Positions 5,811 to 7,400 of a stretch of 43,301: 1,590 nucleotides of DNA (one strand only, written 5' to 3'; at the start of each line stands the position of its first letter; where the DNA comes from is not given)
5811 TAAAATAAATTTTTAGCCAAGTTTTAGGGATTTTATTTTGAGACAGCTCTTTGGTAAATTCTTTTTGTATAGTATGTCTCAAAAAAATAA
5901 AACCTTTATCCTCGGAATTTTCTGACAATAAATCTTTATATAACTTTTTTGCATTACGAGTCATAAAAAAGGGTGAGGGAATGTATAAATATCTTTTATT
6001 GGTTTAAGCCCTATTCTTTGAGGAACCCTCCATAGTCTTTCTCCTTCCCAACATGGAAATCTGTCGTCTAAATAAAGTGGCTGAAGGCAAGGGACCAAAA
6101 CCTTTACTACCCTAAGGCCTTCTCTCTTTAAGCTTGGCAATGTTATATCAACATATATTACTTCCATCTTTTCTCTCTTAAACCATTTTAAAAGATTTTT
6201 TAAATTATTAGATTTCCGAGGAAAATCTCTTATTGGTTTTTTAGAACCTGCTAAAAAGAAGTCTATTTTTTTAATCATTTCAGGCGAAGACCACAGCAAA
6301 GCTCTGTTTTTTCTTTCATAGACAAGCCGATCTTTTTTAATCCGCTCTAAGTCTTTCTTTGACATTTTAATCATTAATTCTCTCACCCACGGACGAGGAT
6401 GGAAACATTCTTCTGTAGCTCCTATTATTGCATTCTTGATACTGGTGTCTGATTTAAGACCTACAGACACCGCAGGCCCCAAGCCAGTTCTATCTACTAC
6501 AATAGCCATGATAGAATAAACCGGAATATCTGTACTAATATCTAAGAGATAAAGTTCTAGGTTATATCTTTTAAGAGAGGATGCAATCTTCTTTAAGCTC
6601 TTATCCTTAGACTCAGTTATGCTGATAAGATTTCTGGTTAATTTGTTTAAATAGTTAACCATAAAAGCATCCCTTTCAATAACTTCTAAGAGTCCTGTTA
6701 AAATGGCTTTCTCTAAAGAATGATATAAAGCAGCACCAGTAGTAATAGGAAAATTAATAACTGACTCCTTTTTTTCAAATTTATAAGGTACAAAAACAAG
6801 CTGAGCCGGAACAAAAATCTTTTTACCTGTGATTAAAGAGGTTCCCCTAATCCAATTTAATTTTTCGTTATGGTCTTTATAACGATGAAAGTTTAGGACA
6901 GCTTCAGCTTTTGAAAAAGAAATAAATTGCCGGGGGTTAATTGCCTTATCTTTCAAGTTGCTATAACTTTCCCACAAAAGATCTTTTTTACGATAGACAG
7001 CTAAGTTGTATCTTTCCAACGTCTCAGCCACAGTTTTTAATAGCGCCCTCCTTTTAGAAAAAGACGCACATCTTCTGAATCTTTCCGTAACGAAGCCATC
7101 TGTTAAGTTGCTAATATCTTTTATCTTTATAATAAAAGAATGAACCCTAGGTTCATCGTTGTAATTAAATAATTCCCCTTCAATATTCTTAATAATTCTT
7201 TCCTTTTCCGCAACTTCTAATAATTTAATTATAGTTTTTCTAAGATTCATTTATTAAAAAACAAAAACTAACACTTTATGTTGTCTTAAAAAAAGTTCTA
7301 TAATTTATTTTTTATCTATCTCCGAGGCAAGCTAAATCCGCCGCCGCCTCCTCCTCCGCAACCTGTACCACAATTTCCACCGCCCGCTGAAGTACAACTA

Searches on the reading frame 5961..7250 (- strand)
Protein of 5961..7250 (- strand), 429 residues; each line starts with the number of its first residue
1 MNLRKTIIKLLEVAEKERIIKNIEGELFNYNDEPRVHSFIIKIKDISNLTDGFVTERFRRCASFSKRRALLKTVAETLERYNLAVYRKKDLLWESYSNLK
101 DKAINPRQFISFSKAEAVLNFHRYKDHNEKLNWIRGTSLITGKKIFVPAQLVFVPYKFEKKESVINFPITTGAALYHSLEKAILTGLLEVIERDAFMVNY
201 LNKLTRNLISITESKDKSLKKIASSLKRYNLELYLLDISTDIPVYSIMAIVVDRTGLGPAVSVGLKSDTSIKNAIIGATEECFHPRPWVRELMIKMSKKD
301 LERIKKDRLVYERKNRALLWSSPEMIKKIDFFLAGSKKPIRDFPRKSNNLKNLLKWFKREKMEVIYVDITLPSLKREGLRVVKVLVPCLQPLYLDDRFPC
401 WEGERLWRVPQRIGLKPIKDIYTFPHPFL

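Call 7: search_protein_families(library=pfam, proteins=[window:5961-7250:-], max_evalue=0.01)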
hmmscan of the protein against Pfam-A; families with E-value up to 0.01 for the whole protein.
window:5961-7250:- (429 aa): 1 family
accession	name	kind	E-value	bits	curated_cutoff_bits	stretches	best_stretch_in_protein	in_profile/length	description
PF02624.21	YcaO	-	2e-53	182.3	25.7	1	65-389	6-324/325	YcaO cyclodehydratase, ATP-ad Mg2+-binding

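Call 8: search_protein_families(library=ncbifam, proteins=[window:5961-7250:-], max_evalue=0.01)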
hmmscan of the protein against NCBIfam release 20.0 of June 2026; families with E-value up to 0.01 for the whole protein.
window:5961-7250:- (429 aa): 3 families
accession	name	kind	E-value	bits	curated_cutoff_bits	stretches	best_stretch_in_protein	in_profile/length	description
TIGR03604.1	TOMM_cyclo_SagD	subfamily_domain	6e-78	262.4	219.25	1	63-428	3-376/377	thiazole/oxazole-forming peptide maturase, SagD family component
TIGR03266.1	methan_mark_1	equivalog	6.1e-26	91.3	365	1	68-395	64-368/376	YcaO-related McrA-glycine thioamidation protein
TIGR00702.1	TIGR00702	domain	4.5e-22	78.6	75.65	1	65-393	57-367/377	YcaO-type kinase domain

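Call 13: find_related_loci(query=window:5961-7250:-, collection=genome_contigs, flank=6000)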
Query window:5961-7250:- (429 aa) in genome_contigs; peptide patterns used: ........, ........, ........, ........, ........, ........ (x = any residue, [..] = any of these).
34 stretches matched a pattern, but none encodes a relative of the query by tblastn (E <= 1e-3).

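Call 14: find_homologous_proteins(query=window:5961-7250:-, max_evalue=1e-10)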
Query window:5961-7250:- (429 aa): 301 proteins with E <= 1e-10 among 8000 candidates; the best 120 are listed.
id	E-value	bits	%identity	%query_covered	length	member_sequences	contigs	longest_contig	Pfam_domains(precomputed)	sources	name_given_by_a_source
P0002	2.3e-282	954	100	100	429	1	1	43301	PF02624.22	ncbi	-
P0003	1.1e-155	537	57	99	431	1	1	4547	PF02624.22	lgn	-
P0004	3.0e-155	535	58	99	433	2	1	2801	PF02624.22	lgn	-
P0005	4.8e-147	508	54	100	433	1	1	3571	PF02624.22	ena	-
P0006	2.0e-141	490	55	98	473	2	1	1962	PF02624.22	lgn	-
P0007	1.3e-140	487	52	100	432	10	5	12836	PF02624.22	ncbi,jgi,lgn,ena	-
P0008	5.0e-140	485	54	99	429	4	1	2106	PF02624.22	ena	-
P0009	5.8e-140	485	52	100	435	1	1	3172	PF02624.22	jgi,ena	-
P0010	2.7e-138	480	52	99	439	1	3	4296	PF02624.22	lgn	-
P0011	8.4e-138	478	54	93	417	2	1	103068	PF02624.22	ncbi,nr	ncbi:MAG: YcaO-like family protein [Methanocellales archaeon]|nr:YcaO-like family protein [Methanoce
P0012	6.7e-134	465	54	98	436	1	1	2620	PF02624.22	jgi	jgi:ribosomal protein S12 methylthiotransferase accessory factor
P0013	1.9e-131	457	50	99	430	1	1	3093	PF02624.22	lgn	-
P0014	5.3e-130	452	51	95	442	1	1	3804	PF02624.22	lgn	-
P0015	1.5e-129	451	52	93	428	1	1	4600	PF02624.22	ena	-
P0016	7.2e-129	449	51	99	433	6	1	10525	PF02624.22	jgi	-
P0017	4.2e-125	436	53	93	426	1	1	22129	PF02624.22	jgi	-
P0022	2.7e-119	417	47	98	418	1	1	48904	PF02624.22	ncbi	-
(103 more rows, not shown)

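Call 16: find_encoding_contigs(protein=P0007, flank=5000, max_places=3)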
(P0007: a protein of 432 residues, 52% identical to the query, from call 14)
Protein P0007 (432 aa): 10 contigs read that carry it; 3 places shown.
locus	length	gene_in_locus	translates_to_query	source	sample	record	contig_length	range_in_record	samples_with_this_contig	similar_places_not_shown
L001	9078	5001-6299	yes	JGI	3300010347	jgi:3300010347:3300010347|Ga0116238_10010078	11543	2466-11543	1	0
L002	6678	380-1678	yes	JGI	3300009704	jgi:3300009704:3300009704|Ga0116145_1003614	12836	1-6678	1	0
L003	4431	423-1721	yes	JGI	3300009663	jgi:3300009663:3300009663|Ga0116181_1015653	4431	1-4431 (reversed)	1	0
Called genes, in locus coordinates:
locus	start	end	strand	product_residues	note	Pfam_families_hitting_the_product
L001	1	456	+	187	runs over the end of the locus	PF00210:Ferritin (faint), PF02915:Rubrerythrin, PF23458:DUF7130 (weak), PF21349:RUBY_RBDX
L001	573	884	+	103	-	PF12647:RNHCP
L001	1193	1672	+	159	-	PF14584:DUF4446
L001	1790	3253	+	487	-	PF00009:GTP_EFTU, PF00071:Ras, PF01926:MMR_HSR1, PF02421:FeoB_N (weak), PF08477:Roc (weak), PF22042:EF-G_D2, PF11987:IF-2, PF14578:GTP_EFTU_D4 (weak), +1 more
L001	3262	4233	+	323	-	PF01368:DHH, PF02272:DHHA1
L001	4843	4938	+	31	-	-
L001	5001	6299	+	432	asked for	PF02624:YcaO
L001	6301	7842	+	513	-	PF00005:ABC_tran, PF02463:SMC_N (faint), PF13555:AAA_29 (faint), PF00004:AAA (faint), PF13173:AAA_14 (faint), PF13304:AAA_21 (faint), PF00005:ABC_tran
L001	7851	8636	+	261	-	PF00881:Nitroreductase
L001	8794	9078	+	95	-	?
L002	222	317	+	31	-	-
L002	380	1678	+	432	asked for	PF02624:YcaO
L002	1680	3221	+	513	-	PF00005:ABC_tran, PF02463:SMC_N (faint), PF13555:AAA_29 (faint), PF00004:AAA (faint), PF13173:AAA_14 (faint), PF13304:AAA_21 (faint), PF00005:ABC_tran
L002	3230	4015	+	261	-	PF00881:Nitroreductase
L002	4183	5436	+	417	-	PF02541:Ppx-GppA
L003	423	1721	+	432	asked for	PF02624:YcaO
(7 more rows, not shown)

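Call 17: find_encoding_contigs(protein=P0003, flank=5000, max_places=2)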
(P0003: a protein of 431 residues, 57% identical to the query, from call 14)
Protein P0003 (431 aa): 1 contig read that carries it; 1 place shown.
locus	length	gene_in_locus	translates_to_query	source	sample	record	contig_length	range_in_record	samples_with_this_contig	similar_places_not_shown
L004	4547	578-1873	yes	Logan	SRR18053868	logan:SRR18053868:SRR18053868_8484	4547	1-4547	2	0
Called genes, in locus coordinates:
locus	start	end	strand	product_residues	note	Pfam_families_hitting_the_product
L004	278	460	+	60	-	-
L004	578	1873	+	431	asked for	PF02624:YcaO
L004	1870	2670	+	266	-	PF00881:Nitroreductase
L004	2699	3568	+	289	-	PF00398:RrnaAD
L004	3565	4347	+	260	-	PF02540:NAD_synthase, PF03054:tRNA_Me_trans (faint), PF06508:QueC (faint)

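Call 23: find_related_loci(query=A1, collection=genome_contigs, flank=5000)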
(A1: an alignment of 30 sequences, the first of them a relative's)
Query A1 (429 aa) in genome_contigs; peptide patterns used: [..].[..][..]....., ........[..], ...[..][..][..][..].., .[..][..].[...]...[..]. (x = any residue, [..] = any of these).
599 stretches matched a pattern (row limit reached: there are more); 460 encode a relative of the query (tblastn E <= 1e-3); the best 80 are kept; 80 distinct loci.
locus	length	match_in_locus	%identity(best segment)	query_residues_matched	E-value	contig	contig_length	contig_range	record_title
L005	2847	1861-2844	56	4-329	2e-114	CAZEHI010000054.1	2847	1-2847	MAG TPA_asm: uncultured Candidatus Saccharibacteria bacterium isolate binchicken_co34_546 genome assembly, contig: NODE_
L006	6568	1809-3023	42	7-429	2e-100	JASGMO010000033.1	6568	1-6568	MAG: Patescibacteria group bacterium isolate DJKA126_ANT-KO_bin.17 scaffold_7241, whole genome shotgun sequence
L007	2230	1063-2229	42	30-410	4e-94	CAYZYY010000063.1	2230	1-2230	MAG TPA_asm: uncultured Candidatus Saccharibacteria bacterium isolate binchicken_co129_17 genome assembly, contig: NODE_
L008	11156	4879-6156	40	13-428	6e-94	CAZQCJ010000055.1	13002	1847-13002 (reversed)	MAG TPA_asm: uncultured Gammaproteobacteria bacterium isolate SRP067234_co1_244 genome assembly, contig: k99_628415, who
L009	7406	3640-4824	42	30-429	8e-89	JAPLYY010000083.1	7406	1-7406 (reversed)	MAG: Candidatus Shapirobacteria bacterium isolate LacPavin_0920_WC90_MAG_39_8 LacPavin_0920_WC90_scaffold_1731076, whole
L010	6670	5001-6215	39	30-429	2e-83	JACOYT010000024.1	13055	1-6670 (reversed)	MAG: Candidatus Roizmanbacteria bacterium isolate NC_groundwater_186_Ag_S-0.1um_43_13 S4_GD2017_2_S1_scaffold_4870, whol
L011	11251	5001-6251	38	13-429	1e-83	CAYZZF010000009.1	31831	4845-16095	MAG TPA_asm: uncultured Gammaproteobacteria bacterium isolate SRP093762_co1_95 genome assembly, contig: NODE_855_length_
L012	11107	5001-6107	41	68-428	4e-83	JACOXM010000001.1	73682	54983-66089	MAG: Candidatus Giovannonibacteria bacterium isolate NC_groundwater_153_Ag_S-0.1um_42_19 S4_GD2017_2_S1_scaffold_166, wh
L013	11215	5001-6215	38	30-429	9e-83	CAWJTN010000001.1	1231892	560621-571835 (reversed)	MAG: Candidatus Roizmanbacteria bacterium isolate MFD04408.bin.1.61 genome assembly, contig: contig_30883, whole genome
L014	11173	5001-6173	38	30-416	2e-82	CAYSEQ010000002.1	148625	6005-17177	MAG TPA_asm: uncultured Gammaproteobacteria bacterium isolate binchicken_co30_31 genome assembly, contig: NODE_125_lengt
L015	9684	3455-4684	38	30-429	2e-80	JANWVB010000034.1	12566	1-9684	MAG: Patescibacteria group bacterium isolate SKYG105 NODE_34_length_12566_cov_2.947874, whole genome shotgun sequence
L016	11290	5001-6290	37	6-429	6e-80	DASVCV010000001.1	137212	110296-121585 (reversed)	MAG TPA_asm: Patescibacteria group bacterium isolate SMAG_U2016 k141_198926, whole genome shotgun sequence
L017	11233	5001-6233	36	30-429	3e-78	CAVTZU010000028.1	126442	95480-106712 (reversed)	MAG: Candidatus Bathyarchaeota archaeon isolate MFD04408.bin.2.62 genome assembly, contig: contig_48274, whole genome sh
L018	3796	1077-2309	39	19-429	2e-78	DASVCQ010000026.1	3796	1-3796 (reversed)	MAG TPA_asm: Patescibacteria group bacterium isolate SMAG_U2010 k141_1191259, whole genome shotgun sequence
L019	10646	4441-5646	39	30-429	1e-77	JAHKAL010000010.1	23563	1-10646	MAG: Patescibacteria group bacterium isolate Undefined_mixed_planktonic.mb.4 Undefined_mixed_pla.mb.4_k141_190212, whole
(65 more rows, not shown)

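Call 24: find_related_loci(query=A1, collection=metagenome_contigs, flank=5000)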
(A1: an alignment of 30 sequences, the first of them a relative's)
Query A1 (429 aa) in metagenome_contigs; peptide patterns used: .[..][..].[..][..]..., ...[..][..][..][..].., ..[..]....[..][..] (x = any residue, [..] = any of these).
600 stretches matched a pattern (row limit reached: there are more); 394 encode a relative of the query (tblastn E <= 1e-3); the best 80 are kept; 80 distinct loci.
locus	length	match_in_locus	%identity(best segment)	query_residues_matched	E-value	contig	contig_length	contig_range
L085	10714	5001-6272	51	6-429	2e-137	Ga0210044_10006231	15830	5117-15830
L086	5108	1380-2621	45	7-429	2e-117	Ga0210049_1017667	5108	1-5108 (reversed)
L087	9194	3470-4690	43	3-429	1e-103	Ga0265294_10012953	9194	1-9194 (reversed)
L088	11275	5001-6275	43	3-429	2e-100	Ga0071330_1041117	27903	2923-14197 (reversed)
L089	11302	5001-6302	40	1-428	1e-92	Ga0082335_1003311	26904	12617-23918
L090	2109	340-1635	41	3-429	1e-96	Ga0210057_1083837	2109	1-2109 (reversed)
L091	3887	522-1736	39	30-429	2e-87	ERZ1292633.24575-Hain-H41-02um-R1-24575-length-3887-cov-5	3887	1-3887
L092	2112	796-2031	40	30-429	2e-89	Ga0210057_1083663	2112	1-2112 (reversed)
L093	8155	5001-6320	39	7-428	1e-85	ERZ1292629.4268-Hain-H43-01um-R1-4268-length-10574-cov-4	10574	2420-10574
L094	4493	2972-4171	39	30-429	5e-82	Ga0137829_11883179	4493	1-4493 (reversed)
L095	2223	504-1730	38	22-429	2e-83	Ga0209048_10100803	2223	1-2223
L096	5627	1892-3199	34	2-429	1e-79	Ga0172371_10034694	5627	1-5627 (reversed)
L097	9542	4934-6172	36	25-429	5e-79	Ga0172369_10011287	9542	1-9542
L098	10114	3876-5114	36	25-429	9e-79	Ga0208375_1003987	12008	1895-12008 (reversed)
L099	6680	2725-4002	35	13-429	7e-78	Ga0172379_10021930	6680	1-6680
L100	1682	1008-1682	56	30-251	2e-81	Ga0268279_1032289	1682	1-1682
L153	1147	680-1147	51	4-158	7e-41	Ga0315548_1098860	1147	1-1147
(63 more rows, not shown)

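Call 46: search_protein_families(library=pfam, proteins=[L088:7057-7554:+, L088:3051-3980:+, L088:7684-8721:+, L100:2-484:+, L009:5618-6874:+, L087:2427-3212:+, L006:665-1492:+, L085:2766-3095:+, L004:3565-4347:+, L086:476-760:+], max_evalue=0.001)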
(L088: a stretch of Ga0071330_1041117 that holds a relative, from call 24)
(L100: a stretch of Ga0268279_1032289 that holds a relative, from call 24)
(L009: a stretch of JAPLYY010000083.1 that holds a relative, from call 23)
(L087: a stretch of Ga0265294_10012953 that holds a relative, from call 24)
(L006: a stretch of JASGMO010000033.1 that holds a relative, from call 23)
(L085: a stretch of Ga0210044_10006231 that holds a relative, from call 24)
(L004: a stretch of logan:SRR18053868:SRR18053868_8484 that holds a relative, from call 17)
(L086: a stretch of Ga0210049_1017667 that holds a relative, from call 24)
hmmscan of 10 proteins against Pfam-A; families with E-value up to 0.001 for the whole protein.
L088:7057-7554:+ (165 aa): 3 families
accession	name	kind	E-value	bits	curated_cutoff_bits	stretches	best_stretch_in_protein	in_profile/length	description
PF00583.31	Acetyltransf_1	-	5.3e-09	36.8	20.7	1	52-140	22-113/116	Acetyltransferase (GNAT) family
PF13508.13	Acetyltransf_7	-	8.8e-07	29.7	27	1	67-144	7-83/84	Acetyltransferase (GNAT) domain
PF13673.13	Acetyltransf_10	-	4.4e-05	23.9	23.6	1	36-141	4-105/128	Acetyltransferase (GNAT) domain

L088:3051-3980:+ (309 aa): 16 families
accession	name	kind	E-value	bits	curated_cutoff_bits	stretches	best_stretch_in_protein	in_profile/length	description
PF01656.29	CbiA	-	3.7e-19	69.3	25.4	1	26-290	1-125/125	CobQ/CobB/MinD/ParA nucleotide binding domain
PF10609.15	ParA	-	4.3e-18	66.1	27.1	2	23-85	3-67/246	NUBPL iron-transfer P-loop NTPase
PF00037.32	Fer4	-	4.4e-15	55.2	21.1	2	119-138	5-24/24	4Fe-4S binding domain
PF12837.12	Fer4_6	-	1.9e-11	43.8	25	2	115-137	2-24/24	4Fe-4S binding domain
PF13614.12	AAA_31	-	9.7e-11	42.4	27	1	25-83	3-62/177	AAA domain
PF12838.12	Fer4_7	-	1.3e-10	42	27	2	91-136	1-52/52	4Fe-4S dicluster domain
PF13187.11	Fer4_9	-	1.7e-09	38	27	1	91-137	1-52/52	4Fe-4S dicluster domain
PF14697.11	Fer4_21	-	3.2e-09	37.2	35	1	89-137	5-57/59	4Fe-4S dicluster domain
PF12797.12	Fer4_2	-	7.2e-09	35.5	24.5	2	114-134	2-22/22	4Fe-4S binding domain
PF00142.24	Fer4_NifH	-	7.5e-08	32.6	25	1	211-308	141-244/271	4Fe-4S iron sulfur cluster binding proteins, NifH/frxC family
PF13484.11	Fer4_16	-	1.1e-07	32.9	30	1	122-142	2-22/66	4Fe-4S double cluster binding domain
PF13237.11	Fer4_10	-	1.2e-07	32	25.5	2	85-133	2-53/53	4Fe-4S dicluster domain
PF02374.21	ArsA_ATPase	-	1.1e-05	25.3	24.3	1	25-57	2-34/305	Anion-transporting ATPase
PF12800.12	Fer4_4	-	8.1e-05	23.1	24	1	120-135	2-17/17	4Fe-4S binding domain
PF03193.22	RsgA_GTPase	-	0.00012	22.4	30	0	214-265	28-78/174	RsgA GTPase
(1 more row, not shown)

L088:7684-8721:+ (345 aa): 2 families
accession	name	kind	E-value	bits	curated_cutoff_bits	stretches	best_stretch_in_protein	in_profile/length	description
PF01545.26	Cation_efflux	-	4.1e-49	167.5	26.6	1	7-198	2-198/198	Cation efflux family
PF16916.11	ZT_dimer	-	8.5e-08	32.6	26.7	1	203-276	2-76/78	Dimerisation domain of Zinc Transporter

L100:2-484:+ (160 aa): 0 families

L009:5618-6874:+ (418 aa): 2 families
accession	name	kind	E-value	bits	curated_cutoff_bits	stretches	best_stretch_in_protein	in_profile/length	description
PF05193.26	Peptidase_M16_C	-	2.8e-26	92.9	23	1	167-338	1-178/181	Peptidase M16 inactive domain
PF00675.25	Peptidase_M16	-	3.6e-19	69.6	22.3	1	33-161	21-148/149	Insulinase (Peptidase family M16)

L087:2427-3212:+ (261 aa): 2 families
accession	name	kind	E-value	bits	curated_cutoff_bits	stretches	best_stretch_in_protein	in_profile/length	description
PF02540.23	NAD_synthase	-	2.2e-55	187.8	21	1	8-250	3-239/242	NAD synthase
PF06508.19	QueC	-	0.00018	21.5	22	1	25-118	1-97/210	Queuosine biosynthesis protein QueC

L006:665-1492:+ (275 aa): 2 families
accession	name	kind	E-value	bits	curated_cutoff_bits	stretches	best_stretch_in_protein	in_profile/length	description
PF02540.23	NAD_synthase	-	7.9e-59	199.1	21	1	24-266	3-239/242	NAD synthase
PF06508.19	QueC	-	2.3e-07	30.9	22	1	41-142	1-104/210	Queuosine biosynthesis protein QueC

L085:2766-3095:+ (109 aa): 0 families

L004:3565-4347:+ (260 aa): 4 families
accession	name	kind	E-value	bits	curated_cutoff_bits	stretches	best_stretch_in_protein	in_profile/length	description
PF02540.23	NAD_synthase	-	4.7e-66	222.8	21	1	13-252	3-241/242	NAD synthase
PF03054.22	tRNA_Me_trans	-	4.9e-06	26.8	20.6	1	30-66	2-38/202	tRNA methyl transferase HUP domain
PF06508.19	QueC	-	7.3e-06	26.1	22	1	30-90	1-64/210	Queuosine biosynthesis protein QueC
PF02568.20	ThiI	-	0.00066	19.8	20.5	0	28-77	3-52/197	Thiamine biosynthesis protein (ThiI)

L086:476-760:+ (94 aa): 0 families
